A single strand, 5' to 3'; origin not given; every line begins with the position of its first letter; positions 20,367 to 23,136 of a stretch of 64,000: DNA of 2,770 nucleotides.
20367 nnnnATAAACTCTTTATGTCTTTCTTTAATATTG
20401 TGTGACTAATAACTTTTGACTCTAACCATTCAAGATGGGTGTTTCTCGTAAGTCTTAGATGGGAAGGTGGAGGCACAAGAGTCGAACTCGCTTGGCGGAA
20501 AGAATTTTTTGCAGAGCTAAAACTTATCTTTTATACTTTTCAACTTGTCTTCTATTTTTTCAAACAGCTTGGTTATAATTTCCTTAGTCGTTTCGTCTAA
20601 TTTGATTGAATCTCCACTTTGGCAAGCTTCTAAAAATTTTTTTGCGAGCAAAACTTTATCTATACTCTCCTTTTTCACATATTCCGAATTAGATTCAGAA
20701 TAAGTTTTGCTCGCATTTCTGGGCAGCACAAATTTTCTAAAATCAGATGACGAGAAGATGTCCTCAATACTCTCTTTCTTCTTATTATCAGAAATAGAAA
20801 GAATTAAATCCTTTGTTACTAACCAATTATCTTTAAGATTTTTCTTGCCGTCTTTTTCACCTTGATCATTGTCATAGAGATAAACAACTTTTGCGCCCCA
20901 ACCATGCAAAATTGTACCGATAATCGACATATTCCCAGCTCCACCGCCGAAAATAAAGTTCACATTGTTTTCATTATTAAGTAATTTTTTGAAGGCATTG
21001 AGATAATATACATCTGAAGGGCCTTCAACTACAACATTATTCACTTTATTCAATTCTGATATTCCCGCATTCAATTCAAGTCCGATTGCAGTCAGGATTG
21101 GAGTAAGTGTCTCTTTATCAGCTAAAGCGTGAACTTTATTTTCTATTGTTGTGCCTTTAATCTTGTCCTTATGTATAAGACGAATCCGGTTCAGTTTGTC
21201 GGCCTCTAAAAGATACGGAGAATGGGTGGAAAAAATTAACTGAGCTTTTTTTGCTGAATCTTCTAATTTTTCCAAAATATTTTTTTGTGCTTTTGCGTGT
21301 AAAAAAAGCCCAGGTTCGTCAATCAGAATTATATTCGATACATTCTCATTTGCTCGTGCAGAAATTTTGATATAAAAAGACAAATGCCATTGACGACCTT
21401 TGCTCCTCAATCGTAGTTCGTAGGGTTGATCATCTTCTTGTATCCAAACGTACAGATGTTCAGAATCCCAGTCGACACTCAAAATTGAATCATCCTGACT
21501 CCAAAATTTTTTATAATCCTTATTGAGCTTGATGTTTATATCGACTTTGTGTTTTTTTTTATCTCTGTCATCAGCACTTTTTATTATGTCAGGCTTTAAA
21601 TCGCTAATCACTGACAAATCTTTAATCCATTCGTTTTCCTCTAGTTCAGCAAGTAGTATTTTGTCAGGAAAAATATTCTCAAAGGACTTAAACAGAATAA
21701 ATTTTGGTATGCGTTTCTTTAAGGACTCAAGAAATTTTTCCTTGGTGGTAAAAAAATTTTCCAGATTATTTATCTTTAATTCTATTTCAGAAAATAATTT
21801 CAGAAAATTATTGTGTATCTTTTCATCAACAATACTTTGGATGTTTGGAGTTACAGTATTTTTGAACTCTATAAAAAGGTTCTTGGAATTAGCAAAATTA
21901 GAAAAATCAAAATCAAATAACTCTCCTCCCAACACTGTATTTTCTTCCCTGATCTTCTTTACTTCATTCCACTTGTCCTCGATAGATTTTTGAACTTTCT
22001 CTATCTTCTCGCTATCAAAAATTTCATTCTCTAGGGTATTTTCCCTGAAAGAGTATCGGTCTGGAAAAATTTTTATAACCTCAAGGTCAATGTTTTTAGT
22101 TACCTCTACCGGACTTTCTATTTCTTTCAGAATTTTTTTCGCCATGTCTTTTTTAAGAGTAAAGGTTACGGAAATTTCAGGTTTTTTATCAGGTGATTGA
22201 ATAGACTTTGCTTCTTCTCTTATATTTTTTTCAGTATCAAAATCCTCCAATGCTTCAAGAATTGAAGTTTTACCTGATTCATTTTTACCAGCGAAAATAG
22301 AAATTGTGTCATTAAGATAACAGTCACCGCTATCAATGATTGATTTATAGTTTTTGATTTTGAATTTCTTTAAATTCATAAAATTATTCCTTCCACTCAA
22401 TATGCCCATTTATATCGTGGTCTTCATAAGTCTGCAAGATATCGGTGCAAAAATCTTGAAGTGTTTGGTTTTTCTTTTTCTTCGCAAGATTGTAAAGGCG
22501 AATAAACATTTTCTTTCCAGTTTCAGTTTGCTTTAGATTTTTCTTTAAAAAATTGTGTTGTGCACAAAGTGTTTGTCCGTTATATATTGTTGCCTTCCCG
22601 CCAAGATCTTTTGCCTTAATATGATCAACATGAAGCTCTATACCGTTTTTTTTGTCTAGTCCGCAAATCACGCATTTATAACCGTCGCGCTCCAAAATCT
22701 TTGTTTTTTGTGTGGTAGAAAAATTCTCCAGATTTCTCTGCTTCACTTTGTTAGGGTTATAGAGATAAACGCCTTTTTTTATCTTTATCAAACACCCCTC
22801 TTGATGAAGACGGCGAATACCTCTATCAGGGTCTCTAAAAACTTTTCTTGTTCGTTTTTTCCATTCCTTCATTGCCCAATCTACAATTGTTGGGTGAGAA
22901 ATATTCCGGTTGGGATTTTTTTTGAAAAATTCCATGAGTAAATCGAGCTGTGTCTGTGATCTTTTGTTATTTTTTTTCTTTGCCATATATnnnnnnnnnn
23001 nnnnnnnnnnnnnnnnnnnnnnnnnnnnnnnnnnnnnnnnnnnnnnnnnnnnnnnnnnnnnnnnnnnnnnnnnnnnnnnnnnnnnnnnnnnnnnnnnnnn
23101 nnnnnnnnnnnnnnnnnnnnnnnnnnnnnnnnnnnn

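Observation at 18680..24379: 5.35 kb defence cassette bracketed by apparently identical 175-bp direct repeats derived from the multicopper-oxidase promoter and 5' end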

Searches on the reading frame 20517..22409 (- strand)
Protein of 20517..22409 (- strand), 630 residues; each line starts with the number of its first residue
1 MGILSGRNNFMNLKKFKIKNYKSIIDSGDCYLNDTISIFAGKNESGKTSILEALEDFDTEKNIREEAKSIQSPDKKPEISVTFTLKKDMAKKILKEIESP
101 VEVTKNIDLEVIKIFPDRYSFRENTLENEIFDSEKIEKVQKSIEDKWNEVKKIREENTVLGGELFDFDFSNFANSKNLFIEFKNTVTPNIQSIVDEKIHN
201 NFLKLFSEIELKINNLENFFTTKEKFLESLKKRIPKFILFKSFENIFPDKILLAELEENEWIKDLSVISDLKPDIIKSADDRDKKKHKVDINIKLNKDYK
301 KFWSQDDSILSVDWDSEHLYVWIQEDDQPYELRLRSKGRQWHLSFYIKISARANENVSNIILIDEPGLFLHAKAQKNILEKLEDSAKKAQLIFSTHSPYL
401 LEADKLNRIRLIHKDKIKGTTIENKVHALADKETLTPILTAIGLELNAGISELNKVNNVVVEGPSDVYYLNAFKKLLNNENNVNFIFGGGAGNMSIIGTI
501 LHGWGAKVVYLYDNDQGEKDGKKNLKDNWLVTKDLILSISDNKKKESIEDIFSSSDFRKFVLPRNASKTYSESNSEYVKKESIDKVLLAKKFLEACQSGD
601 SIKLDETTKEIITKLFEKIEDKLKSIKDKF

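Call 7: search_protein_families(library=pfam, proteins=[window:20517-22409:-], max_evalue=0.01)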
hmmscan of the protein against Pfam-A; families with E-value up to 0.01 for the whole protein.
window:20517-22409:- (630 aa): 3 families
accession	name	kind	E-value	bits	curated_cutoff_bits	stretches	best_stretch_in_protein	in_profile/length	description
PF13175.12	AAA_15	-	6.1e-20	72.6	32.1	1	11-400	1-373/374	AAA ATPase domain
PF13304.12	AAA_21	-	3.8e-14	53.9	27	1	37-402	2-304/304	AAA domain, putative AbiEii toxin, Type IV TA system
PF20469.4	OLD-like_TOPRIM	-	0.00024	22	23.2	1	459-515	7-67/67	Overcoming lysogenization defect protein-like, TOPRIM domain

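Call 8: search_protein_families(library=padloc, proteins=[window:20517-22409:-], max_evalue=0.01)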
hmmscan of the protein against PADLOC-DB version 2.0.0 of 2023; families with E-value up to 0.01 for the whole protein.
window:20517-22409:- (630 aa): 76 families (the best 25 are shown)
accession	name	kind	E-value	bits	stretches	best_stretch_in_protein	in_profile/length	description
PDLC02358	Old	-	4.1e-23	80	2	351-544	278-482/578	Old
PDLC02979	AriA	-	8e-22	76.5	1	11-400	1-372/373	-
PDLC00278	PtuA1|PtuA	-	8.3e-19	66.2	2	351-417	281-347/436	AAA ATPase domain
PDLC00310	PtuA1|PtuA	-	3e-18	64.1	2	349-424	282-357/443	AAA ATPase domain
PDLC02335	AbiLi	-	1e-17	62.2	1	9-419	47-255/326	AbiLi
PDLC00271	PtuA1|PtuA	-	5.8e-17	60.4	1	11-418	1-338/421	AAA ATPase domain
PDLC00298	PtuA1|PtuA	-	8.2e-17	59.4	2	355-418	279-342/423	AAA ATPase domain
PDLC00102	GajA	-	2.2e-16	57.4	2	331-556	263-478/532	AAA ATPase domain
PDLC00311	PtuA1|PtuA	-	8.7e-15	52.6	2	359-430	309-380/455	AAA ATPase domain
PDLC00093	GajA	-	1.1e-14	52.1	2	11-62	1-51/736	AAA ATPase domain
PDLC00075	GajA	-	6.4e-14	49.4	1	356-530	267-437/536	AAA ATPase domain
PDLC00267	PtuA1|PtuA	-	1e-13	49.3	2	356-420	284-348/438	AAA ATPase domain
PDLC04178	HEC-01A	-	1.1e-13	49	2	355-421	285-351/399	-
PDLC00098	GajA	-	2.4e-13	47.7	2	336-549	269-473/534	AAA ATPase domain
PDLC00095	GajA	-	4e-13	46.8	2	11-61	1-50/752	AAA ATPase domain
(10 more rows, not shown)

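Call 20: find_encoding_contigs(protein=window:20517-22409:-, flank=10000, max_places=10)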
Protein window:20517-22409:- (630 aa): no gene with exactly this product is on record in the collection.

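Call 38: find_homologous_proteins(query=window:20517-22409:-, max_evalue=1e-20)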
Query window:20517-22409:- (630 aa): 1304 proteins with E <= 1e-20 among 8000 candidates; the best 120 are listed.
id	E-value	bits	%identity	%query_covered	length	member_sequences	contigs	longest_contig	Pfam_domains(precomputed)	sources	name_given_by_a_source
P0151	0.0e+0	1335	100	98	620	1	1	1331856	PF13175.13,PF13304.13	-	-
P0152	3.5e-282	955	73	97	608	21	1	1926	PF13175.13,PF02463.26,PF13304.13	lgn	-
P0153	6.4e-280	948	71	97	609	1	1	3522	PF13175.13,PF13476.13,PF13304.13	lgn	-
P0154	1.3e-278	943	71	97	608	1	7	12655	PF13175.13,PF02463.26,PF13304.13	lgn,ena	-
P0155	1.3e-277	940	72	97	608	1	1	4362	PF13175.13,PF02463.26,PF13304.13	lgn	-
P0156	2.4e-277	939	72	97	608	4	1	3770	PF13175.13,PF02463.26,PF13304.13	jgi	-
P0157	5.5e-277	938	71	97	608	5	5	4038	PF13175.13,PF13476.13,PF02463.26,PF13304.13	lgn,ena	-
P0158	1.6e-276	937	70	97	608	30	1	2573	PF13175.13,PF02463.26,PF13304.13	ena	-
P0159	2.1e-276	936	70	97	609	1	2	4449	PF13175.13,PF13304.13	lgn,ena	-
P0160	5.2e-276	935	71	97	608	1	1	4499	PF13175.13,PF02463.26,PF13304.13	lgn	-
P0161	1.1e-275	934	70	97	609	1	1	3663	PF13175.13,PF13304.13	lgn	-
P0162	1.3e-275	934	71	97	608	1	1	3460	PF13175.13,PF02463.26,PF13304.13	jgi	-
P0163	2.9e-275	932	70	98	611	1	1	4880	PF13175.13,PF13304.13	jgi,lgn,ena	-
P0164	3.6e-275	932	71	97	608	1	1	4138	PF13175.13,PF02463.26,PF13304.13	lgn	-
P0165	7.8e-275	931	70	97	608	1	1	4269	PF13175.13,PF02463.26,PF13304.13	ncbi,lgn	-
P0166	8.4e-275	931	70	97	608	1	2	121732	PF13175.13,PF02463.26,PF13304.13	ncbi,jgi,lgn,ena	ncbi:MAG: AAA family ATPase [Parcubacteria group bacterium]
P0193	2.1e-271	920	70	98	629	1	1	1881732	PF13175.13,PF02463.26,PF13304.13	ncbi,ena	-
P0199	5.5e-271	918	69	97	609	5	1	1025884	PF13175.13,PF02463.26,PF13304.13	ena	-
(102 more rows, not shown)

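Call 39: find_encoding_contigs(protein=P0193, flank=8000, max_places=3)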
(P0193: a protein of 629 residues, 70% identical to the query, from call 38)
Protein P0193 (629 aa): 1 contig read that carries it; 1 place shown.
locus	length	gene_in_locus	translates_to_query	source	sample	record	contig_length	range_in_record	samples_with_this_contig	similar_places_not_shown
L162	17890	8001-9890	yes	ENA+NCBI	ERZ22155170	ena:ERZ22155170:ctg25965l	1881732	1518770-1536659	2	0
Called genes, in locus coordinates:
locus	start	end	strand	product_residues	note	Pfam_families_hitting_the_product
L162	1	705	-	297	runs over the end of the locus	PF01680:SOR_SNZ, PF05690:ThiG (faint)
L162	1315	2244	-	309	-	PF14339:DUF4394 (faint)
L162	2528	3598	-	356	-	PF00962:A_deaminase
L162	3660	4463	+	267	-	PF10609:ParA, PF13614:AAA_31, PF00142:Fer4_NifH (faint), PF01656:CbiA, PF02374:ArsA_ATPase, PF06564:CBP_BcsQ, PF07015:VirC1 (weak), PF09140:MipZ (faint)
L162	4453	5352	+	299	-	PF02195:ParB_N, PF17762:HTH_ParB, PF23552:ParB_C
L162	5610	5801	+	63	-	PF12844:HTH_19 (weak), PF13443:HTH_26, PF13560:HTH_31 (weak), PF01381:HTH_3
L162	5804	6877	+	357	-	PF13651:EcoRI_methylase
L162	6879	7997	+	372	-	PF03235:GmrSD_N, PF01844:HNH, PF14279:HNH_5 (weak)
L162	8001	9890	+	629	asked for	PF02463:SMC_N (weak), PF13175:AAA_15, PF13304:AAA_21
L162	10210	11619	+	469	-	-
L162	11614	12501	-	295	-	PF09194:Endonuc-BsobI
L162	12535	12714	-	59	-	PF13560:HTH_31 (weak), PF01381:HTH_3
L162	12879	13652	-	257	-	-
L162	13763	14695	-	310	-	-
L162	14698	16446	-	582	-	PF03484:B5, PF17759:tRNA_synthFbeta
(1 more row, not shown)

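Call 40: find_encoding_contigs(protein=P0166, flank=8000, max_places=3)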
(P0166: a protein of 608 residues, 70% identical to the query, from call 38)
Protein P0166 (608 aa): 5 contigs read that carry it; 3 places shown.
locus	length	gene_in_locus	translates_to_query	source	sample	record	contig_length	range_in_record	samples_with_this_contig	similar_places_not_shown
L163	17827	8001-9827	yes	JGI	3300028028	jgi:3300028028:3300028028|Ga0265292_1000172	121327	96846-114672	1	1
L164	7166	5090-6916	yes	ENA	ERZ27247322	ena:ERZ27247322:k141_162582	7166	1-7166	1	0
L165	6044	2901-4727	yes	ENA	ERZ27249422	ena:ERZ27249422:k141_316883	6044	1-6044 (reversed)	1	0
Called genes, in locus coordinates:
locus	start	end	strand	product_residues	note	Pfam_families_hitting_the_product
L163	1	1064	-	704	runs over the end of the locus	PF17191:RecG_wedge, PF01336:tRNA_anti-codon, PF00270:DEAD, PF04851:ResIII, PF00271:Helicase_C, PF22590:Cas3-like_C_2 (weak), PF19833:RecG_dom3_C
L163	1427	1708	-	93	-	-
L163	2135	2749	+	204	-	-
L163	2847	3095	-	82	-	-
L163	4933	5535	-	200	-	-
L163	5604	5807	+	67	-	PF13560:HTH_31, PF12844:HTH_19, PF13443:HTH_26, PF01381:HTH_3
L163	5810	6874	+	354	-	PF02086:MethyltransfD12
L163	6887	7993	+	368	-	-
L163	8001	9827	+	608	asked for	PF02463:SMC_N (faint), PF13175:AAA_15, PF13304:AAA_21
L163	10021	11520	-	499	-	PF00239:Resolvase, PF07508:Recombinase, PF13408:Zn_ribbon_recom (weak)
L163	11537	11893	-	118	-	-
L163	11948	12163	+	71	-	PF13560:HTH_31, PF12844:HTH_19, PF01381:HTH_3, PF13443:HTH_26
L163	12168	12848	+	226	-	PF01966:HD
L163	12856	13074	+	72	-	PF07866:DUF1653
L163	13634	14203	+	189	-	PF13620:CarboxypepD_reg, PF13715:CarbopepD_reg_2 (weak)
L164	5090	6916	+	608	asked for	PF02463:SMC_N (faint), PF13175:AAA_15, PF13304:AAA_21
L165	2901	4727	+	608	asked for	PF02463:SMC_N (faint), PF13175:AAA_15, PF13304:AAA_21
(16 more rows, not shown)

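Call 41: find_encoding_contigs(protein=P0199, flank=8000, max_places=3)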
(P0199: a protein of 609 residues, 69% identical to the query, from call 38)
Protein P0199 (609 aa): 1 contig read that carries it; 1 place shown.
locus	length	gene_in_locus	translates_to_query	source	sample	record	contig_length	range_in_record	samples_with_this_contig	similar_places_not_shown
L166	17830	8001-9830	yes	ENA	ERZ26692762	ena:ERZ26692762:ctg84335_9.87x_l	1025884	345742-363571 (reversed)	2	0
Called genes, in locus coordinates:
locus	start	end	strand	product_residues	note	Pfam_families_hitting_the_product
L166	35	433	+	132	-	PF01641:SelR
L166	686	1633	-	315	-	PF01207:Dus, PF01180:DHO_dh (faint)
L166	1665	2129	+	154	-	PF00293:NUDIX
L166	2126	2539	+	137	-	PF00293:NUDIX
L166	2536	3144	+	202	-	PF01928:CYTH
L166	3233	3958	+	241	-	-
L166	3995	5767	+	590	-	PF01807:Zn_ribbon_DnaG, PF08275:DNAG_N, PF01751:Toprim, PF13155:Toprim_2, PF13662:Toprim_4, PF10410:DnaB_bind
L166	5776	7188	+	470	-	PF03979:Sigma70_r1_1 (weak), PF00140:Sigma70_r1_2, PF04542:Sigma70_r2, PF04539:Sigma70_r3, PF04545:Sigma70_r4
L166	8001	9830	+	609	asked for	PF02463:SMC_N (faint), PF13175:AAA_15, PF13304:AAA_21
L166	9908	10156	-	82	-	PF13376:OmdA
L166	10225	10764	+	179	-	-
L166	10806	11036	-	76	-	-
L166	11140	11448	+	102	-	-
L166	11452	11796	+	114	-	PF00903:Glyoxalase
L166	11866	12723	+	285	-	PF12705:PDDEXK_1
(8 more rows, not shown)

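Call 62: search_protein_families(library=ncbifam, proteins=[window:20517-22409:-], max_evalue=0.001)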
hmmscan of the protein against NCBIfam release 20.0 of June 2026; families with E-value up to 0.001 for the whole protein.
window:20517-22409:- (630 aa): 5 families
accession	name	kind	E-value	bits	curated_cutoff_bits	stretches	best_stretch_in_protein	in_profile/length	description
NF041760.1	PtuA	equivalog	9.9e-12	44.5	500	2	307-425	317-444/524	retron Ec78 anti-phage system effector ATPase PtuA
TIGR00611.2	recf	equivalog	4.4e-07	29.4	172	1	13-91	1-78/339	DNA replication/repair protein RecF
NF047739.1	antiphage_MADS3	equivalog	6.4e-07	28.9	420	1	357-417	336-395/427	methylation-associated defense system AAA family ATPase MAD3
NF008364.0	PRK11160.1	equivalog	0.00028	19.6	630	1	351-423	488-558/575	heme ABC transporter ATP-binding protein/permease CydC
TIGR03375.1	type_I_sec_LssB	subfamily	0.00089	17.6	693.1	0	351-417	615-679/696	type I secretion system permease/ATPase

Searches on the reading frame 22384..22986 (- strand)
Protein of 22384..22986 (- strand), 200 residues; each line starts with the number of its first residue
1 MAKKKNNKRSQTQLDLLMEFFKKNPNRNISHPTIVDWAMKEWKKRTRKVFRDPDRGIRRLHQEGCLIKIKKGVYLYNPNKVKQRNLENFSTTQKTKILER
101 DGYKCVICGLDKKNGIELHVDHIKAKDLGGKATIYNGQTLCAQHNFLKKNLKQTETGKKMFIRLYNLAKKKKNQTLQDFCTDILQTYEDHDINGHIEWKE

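Call 7: search_protein_families(library=pfam, proteins=[window:22384-22986:-], max_evalue=0.01)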
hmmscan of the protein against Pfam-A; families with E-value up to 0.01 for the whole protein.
window:22384-22986:- (200 aa): 3 families
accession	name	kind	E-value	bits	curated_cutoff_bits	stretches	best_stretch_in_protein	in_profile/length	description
PF01844.29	HNH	-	1.2e-06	28.9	21.4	1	105-143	1-39/47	HNH endonuclease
PF14279.12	HNH_5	-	0.00012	22.3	27.5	1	105-145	1-40/56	HNH endonuclease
PF02945.21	Endonuclease_7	-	0.0027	18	23.6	1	88-123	9-45/82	Recombination endonuclease VII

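Call 8: search_protein_families(library=padloc, proteins=[window:22384-22986:-], max_evalue=0.01)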
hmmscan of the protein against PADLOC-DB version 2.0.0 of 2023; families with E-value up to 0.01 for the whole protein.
window:22384-22986:- (200 aa): 6 families
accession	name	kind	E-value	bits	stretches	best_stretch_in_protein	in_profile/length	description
PDLC02859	DpdF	-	0.00058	16.4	1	97-143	2-47/545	DpdF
PDLC02230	AbiEi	-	0.0014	16.4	1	48-79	14-45/192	AbiEi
PDLC02226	AbiEi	-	0.0017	16.2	1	57-111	38-91/202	AbiEi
PDLC02242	AbiEi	-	0.0019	15.9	1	47-83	24-60/207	AbiEi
PDLC02268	AbiEi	-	0.0026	15.3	1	46-84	18-56/204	AbiEi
PDLC03478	REase_II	-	0.0029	15.3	1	86-149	93-159/219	Type II restriction enzyme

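Call 62: search_protein_families(library=ncbifam, proteins=[window:22384-22986:-], max_evalue=0.001)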
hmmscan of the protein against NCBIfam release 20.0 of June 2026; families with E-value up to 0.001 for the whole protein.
window:22384-22986:- (200 aa): 2 families
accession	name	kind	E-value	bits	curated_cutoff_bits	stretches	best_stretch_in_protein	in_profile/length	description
NF040563.1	guided_IscB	equivalog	3.3e-10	39.6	175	1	86-177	176-262/314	RNA-guided endonuclease IscB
NF045808.1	PT-DNA_restrict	exception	5.5e-06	25.7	180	1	93-145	165-220/284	phosphorothioated DNA-binding restriction endonuclease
